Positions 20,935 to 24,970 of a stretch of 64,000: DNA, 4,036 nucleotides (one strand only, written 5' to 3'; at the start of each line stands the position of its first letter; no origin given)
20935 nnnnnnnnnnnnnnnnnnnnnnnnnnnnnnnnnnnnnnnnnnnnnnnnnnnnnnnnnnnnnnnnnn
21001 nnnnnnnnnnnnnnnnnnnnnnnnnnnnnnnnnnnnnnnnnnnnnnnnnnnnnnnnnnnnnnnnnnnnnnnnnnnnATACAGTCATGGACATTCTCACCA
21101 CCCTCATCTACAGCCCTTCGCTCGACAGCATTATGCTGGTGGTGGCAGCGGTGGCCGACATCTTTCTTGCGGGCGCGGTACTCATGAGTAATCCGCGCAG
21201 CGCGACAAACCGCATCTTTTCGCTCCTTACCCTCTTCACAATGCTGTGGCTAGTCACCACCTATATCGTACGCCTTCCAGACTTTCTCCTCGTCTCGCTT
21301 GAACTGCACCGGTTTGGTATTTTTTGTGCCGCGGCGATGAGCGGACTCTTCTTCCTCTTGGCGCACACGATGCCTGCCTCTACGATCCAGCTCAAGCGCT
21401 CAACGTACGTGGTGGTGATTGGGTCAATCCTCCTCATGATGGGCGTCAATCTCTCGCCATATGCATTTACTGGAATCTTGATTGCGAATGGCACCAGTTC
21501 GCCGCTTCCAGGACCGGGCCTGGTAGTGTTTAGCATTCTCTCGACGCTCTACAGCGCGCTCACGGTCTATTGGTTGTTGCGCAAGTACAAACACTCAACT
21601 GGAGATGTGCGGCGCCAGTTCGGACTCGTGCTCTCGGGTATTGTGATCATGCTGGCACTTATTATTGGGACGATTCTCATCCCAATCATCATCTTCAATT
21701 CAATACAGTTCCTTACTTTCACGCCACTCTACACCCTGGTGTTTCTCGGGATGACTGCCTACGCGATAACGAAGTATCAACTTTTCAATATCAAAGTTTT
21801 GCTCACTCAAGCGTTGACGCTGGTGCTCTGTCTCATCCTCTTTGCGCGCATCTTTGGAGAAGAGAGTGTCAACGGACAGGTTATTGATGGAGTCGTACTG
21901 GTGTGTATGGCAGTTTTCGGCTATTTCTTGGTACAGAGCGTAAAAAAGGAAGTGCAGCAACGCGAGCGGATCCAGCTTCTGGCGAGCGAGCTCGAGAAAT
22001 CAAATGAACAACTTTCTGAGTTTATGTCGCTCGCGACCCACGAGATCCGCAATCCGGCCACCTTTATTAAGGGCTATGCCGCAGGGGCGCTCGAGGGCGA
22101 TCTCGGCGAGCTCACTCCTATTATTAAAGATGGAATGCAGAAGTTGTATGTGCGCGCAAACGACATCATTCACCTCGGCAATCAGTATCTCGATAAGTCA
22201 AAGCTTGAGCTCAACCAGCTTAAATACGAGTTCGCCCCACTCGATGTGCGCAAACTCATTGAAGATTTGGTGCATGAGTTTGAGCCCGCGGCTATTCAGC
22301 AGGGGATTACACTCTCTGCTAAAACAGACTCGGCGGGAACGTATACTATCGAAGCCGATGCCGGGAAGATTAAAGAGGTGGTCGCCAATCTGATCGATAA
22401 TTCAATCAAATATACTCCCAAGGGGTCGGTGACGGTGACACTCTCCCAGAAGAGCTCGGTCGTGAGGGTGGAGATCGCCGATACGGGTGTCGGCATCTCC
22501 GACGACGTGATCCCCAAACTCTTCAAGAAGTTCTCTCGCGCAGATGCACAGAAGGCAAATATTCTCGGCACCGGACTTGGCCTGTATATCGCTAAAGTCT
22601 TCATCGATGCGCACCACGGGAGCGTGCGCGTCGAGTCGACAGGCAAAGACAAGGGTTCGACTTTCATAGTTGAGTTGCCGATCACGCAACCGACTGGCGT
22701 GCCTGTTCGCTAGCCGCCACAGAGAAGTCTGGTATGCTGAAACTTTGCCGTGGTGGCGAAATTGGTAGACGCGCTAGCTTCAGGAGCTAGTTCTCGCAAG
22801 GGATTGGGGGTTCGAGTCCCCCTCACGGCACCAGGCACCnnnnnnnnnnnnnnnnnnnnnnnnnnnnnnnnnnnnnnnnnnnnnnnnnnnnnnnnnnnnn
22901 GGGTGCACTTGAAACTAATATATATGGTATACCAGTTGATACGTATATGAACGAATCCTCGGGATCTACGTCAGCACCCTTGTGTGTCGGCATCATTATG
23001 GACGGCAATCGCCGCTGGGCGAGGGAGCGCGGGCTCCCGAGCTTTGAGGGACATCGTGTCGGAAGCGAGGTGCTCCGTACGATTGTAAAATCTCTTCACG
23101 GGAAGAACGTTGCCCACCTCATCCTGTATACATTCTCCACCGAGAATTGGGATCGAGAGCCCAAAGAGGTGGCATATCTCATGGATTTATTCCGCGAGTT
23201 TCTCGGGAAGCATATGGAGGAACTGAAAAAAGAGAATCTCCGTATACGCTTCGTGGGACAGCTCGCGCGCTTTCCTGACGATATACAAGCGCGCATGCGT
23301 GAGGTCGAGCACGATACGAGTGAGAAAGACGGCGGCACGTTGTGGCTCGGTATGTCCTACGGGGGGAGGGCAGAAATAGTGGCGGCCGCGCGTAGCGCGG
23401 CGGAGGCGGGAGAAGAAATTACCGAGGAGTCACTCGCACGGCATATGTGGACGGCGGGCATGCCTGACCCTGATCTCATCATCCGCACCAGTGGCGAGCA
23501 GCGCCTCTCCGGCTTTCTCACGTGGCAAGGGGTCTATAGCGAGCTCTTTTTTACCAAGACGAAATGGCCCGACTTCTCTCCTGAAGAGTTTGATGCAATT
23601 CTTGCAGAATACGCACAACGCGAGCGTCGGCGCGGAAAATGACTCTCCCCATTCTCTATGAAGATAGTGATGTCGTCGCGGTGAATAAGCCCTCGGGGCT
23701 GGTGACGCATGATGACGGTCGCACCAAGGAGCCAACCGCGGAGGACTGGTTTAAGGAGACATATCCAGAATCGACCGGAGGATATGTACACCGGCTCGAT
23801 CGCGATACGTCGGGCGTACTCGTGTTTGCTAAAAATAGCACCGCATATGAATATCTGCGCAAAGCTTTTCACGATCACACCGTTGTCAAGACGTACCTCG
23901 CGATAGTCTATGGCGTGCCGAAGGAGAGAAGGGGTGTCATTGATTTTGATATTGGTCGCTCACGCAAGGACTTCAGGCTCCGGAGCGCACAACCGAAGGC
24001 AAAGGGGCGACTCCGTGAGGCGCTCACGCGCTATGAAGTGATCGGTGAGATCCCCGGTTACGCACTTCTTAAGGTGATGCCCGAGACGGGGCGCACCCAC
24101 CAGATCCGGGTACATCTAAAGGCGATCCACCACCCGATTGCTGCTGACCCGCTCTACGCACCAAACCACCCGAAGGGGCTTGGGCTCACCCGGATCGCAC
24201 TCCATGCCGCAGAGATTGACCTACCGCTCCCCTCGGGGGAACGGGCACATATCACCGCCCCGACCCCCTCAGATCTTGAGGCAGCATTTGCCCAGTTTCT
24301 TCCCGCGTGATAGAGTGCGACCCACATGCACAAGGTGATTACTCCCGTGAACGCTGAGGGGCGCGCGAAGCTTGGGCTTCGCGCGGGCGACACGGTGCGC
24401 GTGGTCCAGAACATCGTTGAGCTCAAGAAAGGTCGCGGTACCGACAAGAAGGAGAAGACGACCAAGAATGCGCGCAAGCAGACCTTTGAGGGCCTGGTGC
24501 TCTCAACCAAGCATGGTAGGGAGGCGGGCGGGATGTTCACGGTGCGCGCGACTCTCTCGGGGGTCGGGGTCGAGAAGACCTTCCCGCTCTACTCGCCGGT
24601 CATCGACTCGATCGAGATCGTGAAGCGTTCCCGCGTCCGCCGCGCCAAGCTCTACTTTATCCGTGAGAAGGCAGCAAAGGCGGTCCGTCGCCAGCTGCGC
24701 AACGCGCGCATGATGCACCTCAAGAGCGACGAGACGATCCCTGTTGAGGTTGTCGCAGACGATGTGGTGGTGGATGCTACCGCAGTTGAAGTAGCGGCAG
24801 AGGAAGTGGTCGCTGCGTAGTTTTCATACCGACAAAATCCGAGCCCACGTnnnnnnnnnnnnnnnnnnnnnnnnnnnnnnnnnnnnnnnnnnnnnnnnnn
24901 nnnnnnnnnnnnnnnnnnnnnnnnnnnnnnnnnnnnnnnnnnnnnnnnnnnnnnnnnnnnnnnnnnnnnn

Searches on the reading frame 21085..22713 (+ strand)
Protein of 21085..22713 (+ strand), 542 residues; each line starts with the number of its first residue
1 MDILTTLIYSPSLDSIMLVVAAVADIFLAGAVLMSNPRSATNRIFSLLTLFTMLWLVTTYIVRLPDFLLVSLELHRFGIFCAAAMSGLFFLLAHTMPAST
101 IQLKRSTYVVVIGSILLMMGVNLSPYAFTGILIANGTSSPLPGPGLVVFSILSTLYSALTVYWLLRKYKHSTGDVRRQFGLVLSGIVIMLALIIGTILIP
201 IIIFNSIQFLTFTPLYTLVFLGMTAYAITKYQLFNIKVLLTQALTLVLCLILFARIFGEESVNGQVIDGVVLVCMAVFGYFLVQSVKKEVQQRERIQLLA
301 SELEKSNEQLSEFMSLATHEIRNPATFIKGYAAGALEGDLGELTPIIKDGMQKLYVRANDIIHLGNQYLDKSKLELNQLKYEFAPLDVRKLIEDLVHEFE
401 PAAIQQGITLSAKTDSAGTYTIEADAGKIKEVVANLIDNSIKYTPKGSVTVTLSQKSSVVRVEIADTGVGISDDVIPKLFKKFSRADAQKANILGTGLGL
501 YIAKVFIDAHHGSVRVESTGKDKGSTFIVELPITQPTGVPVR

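Call 87: search_protein_families(library=pfam, proteins=[window:21085-22713:+], max_evalue=0.001)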
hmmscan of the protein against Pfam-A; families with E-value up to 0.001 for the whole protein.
window:21085-22713:+ (542 aa): 5 families
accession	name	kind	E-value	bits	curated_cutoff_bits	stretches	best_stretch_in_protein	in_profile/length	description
PF02518.31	HATPase_c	-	4e-26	92.1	26.4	1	425-534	2-110/111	Histidine kinase-, DNA gyrase B-, and HSP90-like ATPase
PF16927.11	HisKA_7TM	-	1.3e-07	32.2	28.6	1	18-236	2-222/224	N-terminal 7TM region of histidine kinase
PF00512.31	HisKA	-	2.4e-05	24.7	26.9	1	310-375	2-64/66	His Kinase A (phospho-acceptor) domain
PF13589.12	HATPase_c_3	-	5.2e-05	23.7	25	1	430-524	4-98/137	Histidine kinase-, DNA gyrase B-, and HSP90-like ATPase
PF13581.12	HATPase_c_2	-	0.00013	22.4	27.4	1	430-513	37-113/127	Histidine kinase-like ATPase domain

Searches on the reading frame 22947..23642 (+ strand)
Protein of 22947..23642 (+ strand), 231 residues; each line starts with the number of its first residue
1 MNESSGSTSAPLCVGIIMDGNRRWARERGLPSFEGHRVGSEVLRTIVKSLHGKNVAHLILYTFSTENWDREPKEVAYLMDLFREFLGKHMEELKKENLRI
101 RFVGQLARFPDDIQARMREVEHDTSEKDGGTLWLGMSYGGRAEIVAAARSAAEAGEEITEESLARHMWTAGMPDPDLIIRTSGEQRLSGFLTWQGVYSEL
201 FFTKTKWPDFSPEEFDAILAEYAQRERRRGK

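Call 87: search_protein_families(library=pfam, proteins=[window:22947-23642:+], max_evalue=0.001)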
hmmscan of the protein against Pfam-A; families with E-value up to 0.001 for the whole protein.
window:22947-23642:+ (231 aa): 1 family
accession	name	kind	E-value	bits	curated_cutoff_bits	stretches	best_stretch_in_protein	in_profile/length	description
PF01255.24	Prenyltransf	-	1.2e-75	254.3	27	1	17-230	1-219/219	Putative undecaprenyl diphosphate synthase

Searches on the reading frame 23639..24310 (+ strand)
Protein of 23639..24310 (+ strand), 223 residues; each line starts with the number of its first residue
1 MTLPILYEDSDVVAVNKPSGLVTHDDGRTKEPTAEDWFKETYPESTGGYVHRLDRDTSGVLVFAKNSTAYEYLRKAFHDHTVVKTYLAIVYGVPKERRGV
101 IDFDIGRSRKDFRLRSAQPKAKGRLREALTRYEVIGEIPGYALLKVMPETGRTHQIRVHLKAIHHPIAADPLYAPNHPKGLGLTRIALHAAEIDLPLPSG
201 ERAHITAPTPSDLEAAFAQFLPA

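Call 87: search_protein_families(library=pfam, proteins=[window:23639-24310:+], max_evalue=0.001)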
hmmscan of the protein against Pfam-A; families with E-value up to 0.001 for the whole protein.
window:23639-24310:+ (223 aa): 1 family
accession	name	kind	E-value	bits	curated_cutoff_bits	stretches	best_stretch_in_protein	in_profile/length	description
PF00849.27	PseudoU_synth_2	-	4.1e-32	111.9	26.8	1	11-161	1-151/152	RNA pseudouridylate synthase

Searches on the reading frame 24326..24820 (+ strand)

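Call 87: search_protein_families(library=pfam, proteins=[window:24326-24820:+], max_evalue=0.001)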
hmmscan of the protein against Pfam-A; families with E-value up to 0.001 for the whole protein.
window:24326-24820:+ (164 aa): 1 family
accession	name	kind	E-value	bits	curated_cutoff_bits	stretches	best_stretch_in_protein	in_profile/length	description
PF01245.26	Ribosomal_L19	-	5e-26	91.3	22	1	18-121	18-107/111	Ribosomal protein L19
